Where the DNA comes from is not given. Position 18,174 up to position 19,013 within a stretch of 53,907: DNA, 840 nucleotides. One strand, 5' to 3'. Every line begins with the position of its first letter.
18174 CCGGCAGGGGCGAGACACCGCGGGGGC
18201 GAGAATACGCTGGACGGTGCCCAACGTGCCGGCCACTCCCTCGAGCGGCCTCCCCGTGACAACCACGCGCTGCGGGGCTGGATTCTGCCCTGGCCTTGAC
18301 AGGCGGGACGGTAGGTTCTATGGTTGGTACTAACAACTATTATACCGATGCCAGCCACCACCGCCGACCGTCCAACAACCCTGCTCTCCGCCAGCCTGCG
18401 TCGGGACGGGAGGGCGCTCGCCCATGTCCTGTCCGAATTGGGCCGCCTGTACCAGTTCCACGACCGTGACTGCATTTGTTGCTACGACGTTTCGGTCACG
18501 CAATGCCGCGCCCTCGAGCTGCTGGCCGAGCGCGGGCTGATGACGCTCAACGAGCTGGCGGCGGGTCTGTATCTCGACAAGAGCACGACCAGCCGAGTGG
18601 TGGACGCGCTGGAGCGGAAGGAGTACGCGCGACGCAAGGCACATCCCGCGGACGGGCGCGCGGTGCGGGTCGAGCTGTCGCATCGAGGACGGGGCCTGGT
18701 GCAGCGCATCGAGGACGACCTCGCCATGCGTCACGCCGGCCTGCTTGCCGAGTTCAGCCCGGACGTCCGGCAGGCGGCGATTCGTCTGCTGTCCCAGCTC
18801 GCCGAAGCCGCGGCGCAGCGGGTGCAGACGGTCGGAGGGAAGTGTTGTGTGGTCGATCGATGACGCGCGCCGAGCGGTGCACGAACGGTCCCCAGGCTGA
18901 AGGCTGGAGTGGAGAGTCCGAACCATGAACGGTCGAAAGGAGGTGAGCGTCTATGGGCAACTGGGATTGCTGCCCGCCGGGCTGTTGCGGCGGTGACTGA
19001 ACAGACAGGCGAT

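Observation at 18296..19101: Cys-studded MarR regulator plus an unlisted 15-codon tetracysteine micro-ORF (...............)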

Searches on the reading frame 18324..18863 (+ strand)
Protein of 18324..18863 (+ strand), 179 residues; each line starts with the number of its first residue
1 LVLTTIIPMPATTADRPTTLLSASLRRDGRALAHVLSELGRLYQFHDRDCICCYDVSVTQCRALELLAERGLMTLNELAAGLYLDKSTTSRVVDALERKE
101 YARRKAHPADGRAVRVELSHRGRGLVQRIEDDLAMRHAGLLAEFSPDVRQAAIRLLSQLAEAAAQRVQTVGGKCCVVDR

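Call 3: search_protein_families(library=pfam, proteins=[window:18324-18863:+], max_evalue=0.01)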
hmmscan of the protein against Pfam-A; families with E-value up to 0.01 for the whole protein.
window:18324-18863:+ (179 aa): 8 families
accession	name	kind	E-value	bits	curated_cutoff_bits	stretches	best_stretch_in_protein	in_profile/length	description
PF01047.28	MarR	-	4.3e-14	52.6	24.6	1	57-114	2-59/59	MarR family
PF12802.13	MarR_2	-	3.9e-13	49.8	27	1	54-113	1-61/61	MarR family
PF13463.12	HTH_27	-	2.3e-07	31.4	22.2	1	64-122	9-68/68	Winged helix DNA-binding domain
PF09339.16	HTH_IclR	-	4.4e-06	26.8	22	1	64-104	9-50/52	IclR helix-turn-helix domain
PF22381.2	Staph_reg_Sar_Rot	-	4.9e-05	23.8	27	1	54-129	10-85/85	Transcriptional regulator SarA/Rot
PF13412.12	HTH_24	-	8.3e-05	22.5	21.9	1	59-101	4-46/48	Winged helix-turn-helix DNA-binding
PF01022.26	HTH_5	-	0.0023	18.2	22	1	59-91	3-34/47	Bacterial regulatory protein, arsR family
PF01978.25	TrmB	-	0.0034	17.6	25.6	0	54-105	4-55/68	Sugar-specific transcriptional regulator TrmB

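Call 4: search_protein_families(library=ncbifam, proteins=[window:18324-18863:+], max_evalue=0.01)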
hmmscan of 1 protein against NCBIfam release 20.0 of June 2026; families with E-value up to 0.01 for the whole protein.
window:18324-18863:+ (179 aa): 15 families
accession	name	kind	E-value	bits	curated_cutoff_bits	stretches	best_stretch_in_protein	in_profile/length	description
NF052438.1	TransRegRv0880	equivalog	3.9e-11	42.9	220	1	55-131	31-107/143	Rv0880 family HTH-type transcriptional regulator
NF045593.1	bilirub_TF_BilQ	equivalog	4.5e-09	36.1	125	1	69-161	41-133/135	bilirubin utilization transcriptional regulator BilQ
TIGR02337.1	HpaR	equivalog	5.8e-09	35.9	121.2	1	55-157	25-127/130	homoprotocatechuate degradation operon regulator HpaR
NF053777.1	Saro0803TransReg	equivalog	1.7e-08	34.2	200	1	53-159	32-138/140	Saro_0803 family transcriptional regulator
NF050133.1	TransRegFabT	equivalog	9e-07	29.3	200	1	55-133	26-103/138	fatty acid biosynthesis transcriptional regulator FabT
NF053606.1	Sta1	subfamily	3.1e-06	27.2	80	1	52-133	14-97/100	Sta1 family transcriptional regulator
NF040939.2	trans_reg_lrs14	equivalog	8.6e-06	25.7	90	1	52-133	15-99/103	Lrs14 family HTH-type transcriptional regulator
NF008565.1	PRK11512.1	equivalog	2.6e-05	24.2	240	1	49-130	31-112/144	multiple antibiotic resistance transcriptional regulator MarR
NF002926.0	PRK03573.1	equivalog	4.2e-05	23.5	120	1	78-162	52-136/144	transcriptional regulator SlyA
TIGR01884.1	cas_HTH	subfamily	0.00011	21.7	60.2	1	55-106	139-190/202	CRISPR-associated CARF protein Csa3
NF052638.1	TransRegOhrRVib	equivalog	0.00015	21.5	200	1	55-128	34-107/141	transcriptional regulator OhrR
NF008122.0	PRK10870.1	equivalog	0.0022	17.7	157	1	76-129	75-128/176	transcriptional repressor MprA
NF041230.1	BagL_FevM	exception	0.003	17.6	230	1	55-133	37-115/145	MarR family transcriptional regulator BagL/FevM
NF053814.1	teico_TcaR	equivalog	0.0062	16.6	170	1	49-145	29-127/151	MarR family transcriptional regulator TcaR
NF045644.1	TransRegBhcR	equivalog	0.0077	15.5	350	0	63-105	31-73/267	HTH-type transcriptional regulator BhcR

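Call 7: find_homologous_proteins(query=window:18324-18863:+, max_evalue=0.00001)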
Query window:18324-18863:+ (179 aa): 627 proteins with E <= 0.00001 among 1442 candidates; the best 120 are listed.
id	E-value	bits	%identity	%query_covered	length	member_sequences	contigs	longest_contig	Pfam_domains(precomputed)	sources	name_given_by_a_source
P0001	3.2e-86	306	83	95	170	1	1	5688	PF01047.29,PF09339.17,PF12802.14,PF22381.3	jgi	jgi:DNA-binding MarR family transcriptional regulator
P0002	3.2e-85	302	82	96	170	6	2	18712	PF01047.29,PF13463.13,PF12802.14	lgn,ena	-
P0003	4.5e-85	302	81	96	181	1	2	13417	PF01047.29,PF13412.13,PF13463.13,PF09339.17,PF12802.14,PF22381.3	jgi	jgi:DNA-binding MarR family transcriptional regulator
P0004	3.1e-83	296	82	95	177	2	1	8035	PF01047.29,PF13412.13,PF13463.13,PF01978.26,PF09339.17,PF12802.14,PF22381.3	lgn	-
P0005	1.5e-81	290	79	94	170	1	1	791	PF01047.29,PF13463.13,PF09339.17,PF12802.14,PF22381.3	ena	-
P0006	3.9e-79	283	79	94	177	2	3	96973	PF01047.29,PF13412.13,PF13463.13,PF01978.26,PF01022.27,PF09339.17,PF12802.14,PF22381.3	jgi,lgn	jgi:DNA-binding MarR family transcriptional regulator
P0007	5.3e-76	272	74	95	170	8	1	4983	PF01047.29,PF13463.13,PF09339.17,PF12802.14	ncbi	-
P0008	8.0e-74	265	72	95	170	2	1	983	PF01047.29,PF13463.13,PF09339.17,PF12802.14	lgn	-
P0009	2.7e-72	260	72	95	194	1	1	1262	PF01047.29,PF13463.13,PF09339.17,PF12802.14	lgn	-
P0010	2.1e-71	257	71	95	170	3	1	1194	PF01047.29,PF13412.13,PF13463.13,PF09339.17,PF12802.14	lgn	-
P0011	3.0e-71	257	69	95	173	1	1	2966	PF01047.29,PF13463.13,PF09339.17,PF12802.14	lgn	-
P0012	1.8e-65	238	65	95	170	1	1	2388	PF01047.29,PF13463.13,PF09339.17,PF12802.14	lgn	-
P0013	2.1e-58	215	98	60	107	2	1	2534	PF01047.29,PF12802.14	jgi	jgi:DNA-binding MarR family transcriptional regulator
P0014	2.0e-55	205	61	88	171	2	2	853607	PF01047.29,PF13463.13,PF01978.26,PF09339.17,PF12802.14,PF22381.3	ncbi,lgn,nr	ncbi:putative HTH-type transcriptional regulator [bacterium HR33]|nr:putative HTH-type transcription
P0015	2.5e-53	199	59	91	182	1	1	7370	PF01047.29,PF13463.13,PF01978.26,PF01022.27,PF09339.17,PF12802.14,PF22381.3,PF22665.4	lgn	-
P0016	8.2e-53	197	61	93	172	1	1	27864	PF01047.29,PF13412.13,PF13463.13,PF01978.26,PF09339.17,PF12802.14,PF25213.2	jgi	jgi:DNA-binding MarR family transcriptional regulator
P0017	8.0e-52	194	62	89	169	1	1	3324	PF01047.29,PF13412.13,PF13463.13,PF01978.26,PF09339.17,PF12802.14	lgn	-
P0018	3.3e-50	189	58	94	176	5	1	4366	PF01047.29,PF13463.13,PF09339.17,PF12802.14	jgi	jgi:DNA-binding MarR family transcriptional regulator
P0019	3.8e-50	188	61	91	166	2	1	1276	PF01047.29,PF13412.13,PF13463.13,PF01978.26,PF09339.17,PF12802.14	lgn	-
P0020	1.5e-49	186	59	96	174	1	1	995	PF01047.29,PF13412.13,PF13463.13,PF09339.17,PF12802.14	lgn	-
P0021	2.3e-49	186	59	89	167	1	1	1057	PF01047.29,PF13412.13,PF13463.13,PF01978.26,PF09339.17,PF12802.14,PF25213.2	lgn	-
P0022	2.7e-49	186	58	93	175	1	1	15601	PF01047.29,PF13412.13,PF13463.13,PF01978.26,PF09339.17,PF12802.14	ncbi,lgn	-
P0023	4.6e-49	185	59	91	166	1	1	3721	PF01047.29,PF01978.26,PF09339.17,PF12802.14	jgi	jgi:DNA-binding MarR family transcriptional regulator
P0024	5.7e-49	185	57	99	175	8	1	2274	PF01047.29,PF13463.13,PF01978.26,PF09339.17,PF12802.14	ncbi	-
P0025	6.6e-49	184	59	91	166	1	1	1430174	PF01047.29,PF13412.13,PF13463.13,PF01978.26,PF09339.17,PF12802.14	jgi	jgi:MarR family transcriptional regulator, 2-MHQ and catechol-resistance regulon repressor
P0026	6.6e-49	184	60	88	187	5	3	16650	PF01047.29,PF13412.13,PF13463.13,PF01978.26,PF09339.17,PF12802.14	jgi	jgi:MarR family transcriptional regulator, 2-MHQ and catechol-resistance regulon repressor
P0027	8.9e-49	184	58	96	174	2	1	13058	PF01047.29,PF13412.13,PF13463.13,PF01978.26,PF09339.17,PF12802.14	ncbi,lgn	-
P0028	1.5e-48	183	55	96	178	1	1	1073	PF01047.29,PF13412.13,PF13463.13,PF09339.17,PF12802.14,PF22381.3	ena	-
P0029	1.6e-48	183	59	92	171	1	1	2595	PF01047.29,PF13463.13,PF01978.26,PF09339.17,PF12802.14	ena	-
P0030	3.4e-48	182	57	95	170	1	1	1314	PF01047.29,PF13412.13,PF13463.13,PF01978.26,PF09339.17,PF12802.14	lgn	-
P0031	3.7e-48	182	60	79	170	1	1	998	PF01047.29,PF13463.13,PF01978.26,PF09339.17,PF12802.14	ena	-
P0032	5.9e-48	181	62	80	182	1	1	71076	PF01047.29,PF13412.13,PF13463.13,PF09339.17,PF12802.14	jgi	jgi:MarR family 2-MHQ and catechol resistance regulon transcriptional repressor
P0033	7.3e-48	181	61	85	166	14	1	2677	PF01047.29,PF13412.13,PF13463.13,PF01978.26,PF09339.17,PF12802.14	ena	-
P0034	1.0e-47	180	55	95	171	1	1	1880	PF01047.29,PF13412.13,PF13463.13,PF09339.17,PF12802.14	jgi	jgi:DNA-binding MarR family transcriptional regulator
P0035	1.0e-47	180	61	85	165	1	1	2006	PF01047.29,PF13463.13,PF09339.17,PF12802.14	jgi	jgi:MarR family 2-MHQ and catechol resistance regulon transcriptional repressor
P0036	1.6e-47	180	58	94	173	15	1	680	PF01047.29,PF13463.13,PF01978.26,PF09339.17,PF12802.14,PF22381.3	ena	-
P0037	1.9e-47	180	55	95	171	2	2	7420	PF01047.29,PF13412.13,PF13463.13,PF09339.17,PF12802.14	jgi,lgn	jgi:DNA-binding MarR family transcriptional regulator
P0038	2.1e-47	179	56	96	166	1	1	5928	PF01047.29,PF13412.13,PF13463.13,PF01978.26,PF09339.17,PF12802.14,PF25213.2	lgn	-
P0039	2.6e-47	179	59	88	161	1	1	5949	PF01047.29,PF13412.13,PF13463.13,PF01978.26,PF09339.17,PF12802.14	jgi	jgi:DNA-binding MarR family transcriptional regulator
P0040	4.7e-47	178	56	96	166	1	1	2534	PF01047.29,PF13412.13,PF13463.13,PF01978.26,PF09339.17,PF12802.14,PF25213.2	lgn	-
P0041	5.8e-47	178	58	89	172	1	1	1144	PF01047.29,PF13412.13,PF13463.13,PF01978.26,PF09339.17,PF12802.14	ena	-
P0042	8.5e-47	177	58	87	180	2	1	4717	PF01047.29,PF13412.13,PF13463.13,PF01978.26,PF09339.17,PF12802.14,PF25213.2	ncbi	-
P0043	9.7e-47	177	58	88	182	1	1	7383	PF01047.29,PF13412.13,PF13463.13,PF09339.17,PF12802.14,PF22381.3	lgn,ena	-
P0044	1.2e-46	177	60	80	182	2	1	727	PF01047.29,PF13463.13,PF01978.26,PF09339.17,PF12802.14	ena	-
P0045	1.3e-46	177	56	96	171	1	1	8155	PF01047.29,PF13463.13,PF09339.17,PF12802.14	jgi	jgi:MarR family transcriptional regulator, 2-MHQ and catechol-resistance regulon repressor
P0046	1.6e-46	177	61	79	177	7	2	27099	PF01047.29,PF13463.13,PF01978.26,PF09339.17,PF12802.14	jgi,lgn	-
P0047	2.0e-46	176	60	85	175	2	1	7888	PF01047.29,PF13412.13,PF13463.13,PF01978.26,PF09339.17,PF12802.14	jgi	jgi:MarR family 2-MHQ and catechol resistance regulon transcriptional repressor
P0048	2.0e-46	176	56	86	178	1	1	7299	PF01047.29,PF13412.13,PF13463.13,PF01978.26,PF09339.17,PF12802.14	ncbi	-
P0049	2.0e-46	176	57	90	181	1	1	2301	PF01047.29,PF13412.13,PF13463.13,PF01978.26,PF09339.17,PF12802.14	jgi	jgi:MarR family transcriptional regulator, 2-MHQ and catechol-resistance regulon repressor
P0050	5.7e-46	175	56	92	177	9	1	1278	PF01047.29,PF13412.13,PF13463.13,PF01978.26,PF09339.17,PF12802.14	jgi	jgi:DNA-binding MarR family transcriptional regulator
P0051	6.6e-46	175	56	85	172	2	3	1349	PF01047.29,PF13463.13,PF01978.26,PF09339.17,PF12802.14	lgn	-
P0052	9.0e-46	174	56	91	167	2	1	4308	PF01047.29,PF13412.13,PF13463.13,PF01978.26,PF09339.17,PF12802.14,PF25213.2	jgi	jgi:DNA-binding MarR family transcriptional regulator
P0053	1.6e-45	173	60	85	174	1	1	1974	PF01047.29,PF13412.13,PF13463.13,PF01978.26,PF09339.17,PF12802.14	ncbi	-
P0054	1.6e-45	173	58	86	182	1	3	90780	PF01047.29,PF13463.13,PF09339.17,PF12802.14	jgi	jgi:MarR family transcriptional regulator, 2-MHQ and catechol-resistance regulon repressor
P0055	1.7e-45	173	54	94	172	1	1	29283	PF01047.29,PF13412.13,PF08279.19,PF13463.13,PF01978.26,PF09339.17,PF12802.14,PF22381.3,PF25213.2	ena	-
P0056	2.0e-45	173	55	93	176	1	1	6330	PF01047.29,PF13412.13,PF13463.13,PF01978.26,PF09339.17,PF12802.14,PF22381.3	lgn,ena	-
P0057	2.7e-45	173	55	97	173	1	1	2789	PF01047.29,PF13412.13,PF13463.13,PF01978.26,PF09339.17,PF12802.14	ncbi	-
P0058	2.8e-45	173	56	80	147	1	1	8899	PF01047.29,PF13463.13,PF01978.26,PF01022.27,PF09339.17,PF12802.14,PF22381.3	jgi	jgi:DNA-binding MarR family transcriptional regulator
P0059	3.0e-45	172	55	97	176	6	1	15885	PF01047.29,PF13412.13,PF13463.13,PF01978.26,PF09339.17,PF12802.14,PF22381.3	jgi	jgi:MarR family 2-MHQ and catechol resistance regulon transcriptional repressor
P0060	3.1e-45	172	55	94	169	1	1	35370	PF01047.29,PF13412.13,PF13463.13,PF01978.26,PF09339.17,PF12802.14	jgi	jgi:MarR family 2-MHQ and catechol resistance regulon transcriptional repressor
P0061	3.6e-45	172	57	87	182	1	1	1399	PF01047.29,PF13412.13,PF13463.13,PF01978.26,PF09339.17,PF12802.14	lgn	-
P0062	4.3e-45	172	57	89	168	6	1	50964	PF01047.29,PF13463.13,PF01978.26,PF09339.17,PF12802.14,PF22381.3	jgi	jgi:MarR family transcriptional regulator, 2-MHQ and catechol-resistance regulon repressor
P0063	4.5e-45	172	58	85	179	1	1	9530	PF01047.29,PF13463.13,PF01978.26,PF09339.17,PF12802.14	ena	-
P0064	5.7e-45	172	57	87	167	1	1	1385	PF01047.29,PF13463.13,PF01978.26,PF09339.17,PF12802.14,PF22381.3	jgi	jgi:MarR family transcriptional regulator, 2-MHQ and catechol-resistance regulon repressor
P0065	6.9e-45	171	55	90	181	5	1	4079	PF01047.29,PF13463.13,PF01978.26,PF09339.17,PF12802.14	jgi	jgi:MarR family transcriptional regulator, 2-MHQ and catechol-resistance regulon repressor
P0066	8.2e-45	171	58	85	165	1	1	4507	PF01047.29,PF13463.13,PF09339.17,PF12802.14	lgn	-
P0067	8.3e-45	171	57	89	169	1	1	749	PF01047.29,PF13463.13,PF01978.26,PF09339.17,PF12802.14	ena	-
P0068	8.5e-45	171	56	99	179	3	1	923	PF01047.29,PF13463.13,PF09339.17,PF12802.14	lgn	-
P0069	9.1e-45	171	58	91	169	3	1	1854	PF01047.29,PF13412.13,PF13463.13,PF01978.26,PF09339.17,PF12802.14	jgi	jgi:MarR family 2-MHQ and catechol resistance regulon transcriptional repressor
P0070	1.1e-44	171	56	85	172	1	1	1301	PF01047.29,PF13412.13,PF13463.13,PF01978.26,PF09339.17,PF12802.14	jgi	jgi:MarR family 2-MHQ and catechol resistance regulon transcriptional repressor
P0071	1.3e-44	170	54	94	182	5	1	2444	PF01047.29,PF13463.13,PF09339.17,PF12802.14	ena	-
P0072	1.3e-44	170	55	93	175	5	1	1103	PF01047.29,PF13412.13,PF13463.13,PF01978.26,PF09339.17,PF12802.14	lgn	-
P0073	1.4e-44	170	58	85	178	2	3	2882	PF01047.29,PF13463.13,PF12802.14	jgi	jgi:MarR family transcriptional regulator, 2-MHQ and catechol-resistance regulon repressor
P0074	1.6e-44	170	53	94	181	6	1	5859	PF01047.29,PF13463.13,PF09339.17,PF12802.14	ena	-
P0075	1.8e-44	170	52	95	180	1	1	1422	PF01047.29,PF13412.13,PF13463.13,PF01978.26,PF09339.17,PF12802.14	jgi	jgi:MarR family 2-MHQ and catechol resistance regulon transcriptional repressor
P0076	1.8e-44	170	55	97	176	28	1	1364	PF01047.29,PF13412.13,PF13463.13,PF01978.26,PF09339.17,PF12802.14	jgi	-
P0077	1.9e-44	170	57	89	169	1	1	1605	PF01047.29,PF13463.13,PF01978.26,PF09339.17,PF12802.14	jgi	jgi:MarR family 2-MHQ and catechol resistance regulon transcriptional repressor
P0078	1.9e-44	170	56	90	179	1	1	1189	PF01047.29,PF13463.13,PF01978.26,PF09339.17,PF12802.14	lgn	-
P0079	2.0e-44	170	54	87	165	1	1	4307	PF01047.29,PF13463.13,PF01978.26,PF09339.17,PF12802.14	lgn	-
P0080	2.1e-44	170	58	85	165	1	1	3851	PF01047.29,PF13412.13,PF13463.13,PF09339.17,PF12802.14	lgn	-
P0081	2.1e-44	170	58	80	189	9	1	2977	PF01047.29,PF13412.13,PF13463.13,PF09339.17,PF12802.14,PF22381.3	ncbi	-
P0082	2.5e-44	169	57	89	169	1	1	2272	PF01047.29,PF13463.13,PF01978.26,PF09339.17,PF12802.14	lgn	-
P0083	2.6e-44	169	57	89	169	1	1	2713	PF01047.29,PF13463.13,PF01978.26,PF09339.17,PF12802.14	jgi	jgi:MarR family transcriptional regulator, 2-MHQ and catechol-resistance regulon repressor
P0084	2.7e-44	169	57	84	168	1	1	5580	PF01047.29,PF13412.13,PF13463.13,PF01978.26,PF09339.17,PF12802.14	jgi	jgi:DNA-binding MarR family transcriptional regulator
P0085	2.9e-44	169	53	99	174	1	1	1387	PF01047.29,PF13412.13,PF13463.13,PF01978.26,PF09339.17,PF12802.14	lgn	-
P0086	3.2e-44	169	57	85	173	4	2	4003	PF01047.29,PF13463.13,PF01978.26,PF09339.17,PF12802.14,PF22381.3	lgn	-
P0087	3.3e-44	169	53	96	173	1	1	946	PF01047.29,PF13412.13,PF13463.13,PF01978.26,PF09339.17,PF12802.14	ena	-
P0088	3.4e-44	169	56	94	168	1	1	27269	PF01047.29,PF13412.13,PF13463.13,PF01978.26,PF09339.17,PF12802.14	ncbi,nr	ncbi:MAG TPA: MarR family transcriptional regulator [Longimicrobiaceae bacterium]|nr:MarR family tra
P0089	3.7e-44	169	55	97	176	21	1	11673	PF01047.29,PF13412.13,PF13463.13,PF01978.26,PF09339.17,PF12802.14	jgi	jgi:MarR family 2-MHQ and catechol resistance regulon transcriptional repressor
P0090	3.7e-44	169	58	84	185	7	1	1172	PF01047.29,PF13463.13,PF09339.17,PF12802.14,PF22381.3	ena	-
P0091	4.1e-44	169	58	87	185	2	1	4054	PF01047.29,PF09339.17,PF12802.14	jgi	jgi:MarR family transcriptional regulator, 2-MHQ and catechol-resistance regulon repressor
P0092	4.2e-44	169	55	94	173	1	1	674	PF01047.29,PF13412.13,PF13463.13,PF01978.26,PF09339.17,PF12802.14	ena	-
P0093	4.5e-44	169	57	89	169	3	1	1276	PF01047.29,PF13463.13,PF01978.26,PF09339.17,PF12802.14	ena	-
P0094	4.5e-44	169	54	85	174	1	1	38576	PF01047.29,PF13412.13,PF09339.17,PF12802.14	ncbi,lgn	ncbi:MAG: MarR family transcriptional regulator [Gemmatimonadota bacterium]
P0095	4.6e-44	169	53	94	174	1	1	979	PF01047.29,PF13463.13,PF01978.26,PF09339.17,PF12802.14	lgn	-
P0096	4.6e-44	169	57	85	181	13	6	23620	PF01047.29,PF13463.13,PF01978.26,PF09339.17,PF12802.14,PF22381.3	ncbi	-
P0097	5.3e-44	168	54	93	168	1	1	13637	PF01047.29,PF13412.13,PF13463.13,PF12802.14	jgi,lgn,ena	jgi:DNA-binding MarR family transcriptional regulator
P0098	5.7e-44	168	57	88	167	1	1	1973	PF01047.29,PF13463.13,PF09339.17,PF12802.14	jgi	jgi:MarR family transcriptional regulator, 2-MHQ and catechol-resistance regulon repressor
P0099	5.9e-44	168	53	95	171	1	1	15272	PF01047.29,PF13412.13,PF13463.13,PF13601.13,PF09339.17,PF12802.14,PF22381.3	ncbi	-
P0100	5.9e-44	168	54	91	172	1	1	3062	PF01047.29,PF01978.26,PF09339.17,PF12802.14,PF25213.2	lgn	-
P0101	6.4e-44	168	56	89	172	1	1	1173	PF01047.29,PF13463.13,PF01978.26,PF09339.17,PF12802.14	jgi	jgi:MarR family 2-MHQ and catechol resistance regulon transcriptional repressor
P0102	6.5e-44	168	54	91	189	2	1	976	PF01047.29,PF13463.13,PF09339.17,PF12802.14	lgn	-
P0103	7.0e-44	168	54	93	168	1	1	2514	PF01047.29,PF13412.13,PF13463.13,PF01978.26,PF13601.13,PF09339.17,PF12802.14,PF22381.3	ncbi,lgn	-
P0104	7.0e-44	168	55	90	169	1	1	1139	PF01047.29,PF13463.13,PF01978.26,PF09339.17,PF12802.14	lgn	-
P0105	7.4e-44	168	53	90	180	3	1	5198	PF01047.29,PF13463.13,PF01978.26,PF09339.17,PF12802.14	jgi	jgi:MarR family transcriptional regulator, 2-MHQ and catechol-resistance regulon repressor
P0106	7.4e-44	168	57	86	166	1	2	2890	PF01047.29,PF09339.17,PF12802.14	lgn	-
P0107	8.3e-44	168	58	86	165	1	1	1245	PF01047.29,PF13412.13,PF13463.13,PF09339.17,PF12802.14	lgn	-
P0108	8.4e-44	168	59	85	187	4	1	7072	PF01047.29,PF13412.13,PF13463.13,PF01978.26,PF09339.17,PF12802.14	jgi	jgi:DNA-binding MarR family transcriptional regulator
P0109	8.5e-44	168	60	84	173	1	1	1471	PF01047.29,PF13463.13,PF09339.17,PF12802.14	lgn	-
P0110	8.5e-44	168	57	91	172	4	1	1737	PF01047.29,PF13412.13,PF13463.13,PF01978.26,PF13601.13,PF09339.17,PF12802.14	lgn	-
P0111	8.5e-44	168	57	89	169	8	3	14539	PF01047.29,PF13463.13,PF01978.26,PF09339.17,PF12802.14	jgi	jgi:MarR family 2-MHQ and catechol resistance regulon transcriptional repressor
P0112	8.9e-44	168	56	89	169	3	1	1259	PF01047.29,PF13463.13,PF01978.26,PF09339.17,PF12802.14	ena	-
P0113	9.3e-44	168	54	90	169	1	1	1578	PF01047.29,PF13463.13,PF01978.26,PF09339.17,PF12802.14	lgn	-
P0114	9.7e-44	168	56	89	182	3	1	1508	PF01047.29,PF13463.13,PF01978.26,PF09339.17,PF12802.14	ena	-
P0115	9.7e-44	167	57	89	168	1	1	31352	PF01047.29,PF13463.13,PF01978.26,PF09339.17,PF12802.14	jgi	jgi:MarR family 2-MHQ and catechol resistance regulon transcriptional repressor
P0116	9.7e-44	167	55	96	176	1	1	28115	PF01047.29,PF13412.13,PF13463.13,PF01978.26,PF09339.17,PF12802.14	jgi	jgi:MarR family 2-MHQ and catechol resistance regulon transcriptional repressor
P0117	1.1e-43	167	57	86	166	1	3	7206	PF01047.29,PF09339.17,PF12802.14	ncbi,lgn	-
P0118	1.1e-43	167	60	80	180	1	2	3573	PF01047.29,PF13412.13,PF13463.13,PF09339.17,PF12802.14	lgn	-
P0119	1.1e-43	167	55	87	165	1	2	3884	PF01047.29,PF12802.14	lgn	-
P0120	1.1e-43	167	55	97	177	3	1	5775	PF01047.29,PF13412.13,PF13463.13,PF01978.26,PF09339.17,PF12802.14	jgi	jgi:MarR family 2-MHQ and catechol resistance regulon transcriptional repressor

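Call 8: find_related_loci(query=window:18324-18863:+, collection=genome_contigs, flank=3000)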
Query window:18324-18863:+ (179 aa) in genome_contigs; peptide patterns used: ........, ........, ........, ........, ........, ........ (x = any residue, [..] = any of these).
369 stretches matched a pattern; 19 encode a relative of the query (tblastn E <= 1e-3); 19 distinct loci.
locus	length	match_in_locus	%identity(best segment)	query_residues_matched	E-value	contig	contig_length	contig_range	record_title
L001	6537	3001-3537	80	1-178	4e-91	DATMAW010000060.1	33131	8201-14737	MAG TPA_asm: Gemmatimonadales bacterium isolate SMAG_U13336 k141_126671, whole genome shotgun sequence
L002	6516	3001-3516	79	5-179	4e-91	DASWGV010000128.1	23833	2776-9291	MAG TPA_asm: Gemmatimonadales bacterium isolate SMAG_U2825 k141_1254408, whole genome shotgun sequence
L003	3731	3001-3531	76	4-178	3e-80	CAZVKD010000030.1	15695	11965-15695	MAG TPA_asm: uncultured Gemmatimonadaceae bacterium isolate binchicken_co107_187 genome assembly, contig: NODE_8951_leng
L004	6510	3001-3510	53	1-177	5e-53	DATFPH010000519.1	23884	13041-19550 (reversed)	MAG TPA_asm: Thermoanaerobaculia bacterium isolate SMAG_U9298 k141_1363075, whole genome shotgun sequence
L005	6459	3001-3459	55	25-177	1e-47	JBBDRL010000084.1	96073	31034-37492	MAG: Gemmatimonadota bacterium isolate LejiaC_66_33 Lejia_C_511_length_96073_cov_20, whole genome shotgun sequence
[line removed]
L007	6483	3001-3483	53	5-168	4e-47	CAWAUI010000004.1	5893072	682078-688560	MAG: Thermoanaerobaculaceae bacterium isolate MFD09730.bin.2.32 genome assembly, contig: contig_588, whole genome shotgu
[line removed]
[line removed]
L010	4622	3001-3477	55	17-175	3e-45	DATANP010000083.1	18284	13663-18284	MAG TPA_asm: Thermoanaerobaculia bacterium isolate SMAG_U7022 k141_297718, whole genome shotgun sequence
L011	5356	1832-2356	51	5-177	3e-45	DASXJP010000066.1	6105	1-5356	MAG TPA_asm: Thermoanaerobaculia bacterium isolate SMAG_U5251 k141_3786459, whole genome shotgun sequence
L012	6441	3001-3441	54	31-177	8e-45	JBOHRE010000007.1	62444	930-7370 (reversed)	MAG: Longimicrobiales bacterium isolate SD8037_maxbin2.bin.20_sub NODE_106_length_62444_cov_2.870982, whole genome shotg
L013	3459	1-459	56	25-177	2e-43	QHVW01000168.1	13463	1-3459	MAG: Acidobacteria bacterium isolate gp7 AA5 14_0903_05_20cm_scaffold_724_e_2611_curated, whole genome shotgun sequence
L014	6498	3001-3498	47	10-176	2e-36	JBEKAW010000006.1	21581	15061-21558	MAG: Candidatus Krumholzibacteriaceae bacterium isolate SPRUCE 121 SPRUCE_121_6, whole genome shotgun sequence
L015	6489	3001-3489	54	17-177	6e-48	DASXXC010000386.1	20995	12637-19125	MAG TPA_asm: Thermoanaerobaculia bacterium isolate SMAG_U4788 k141_318216, whole genome shotgun sequence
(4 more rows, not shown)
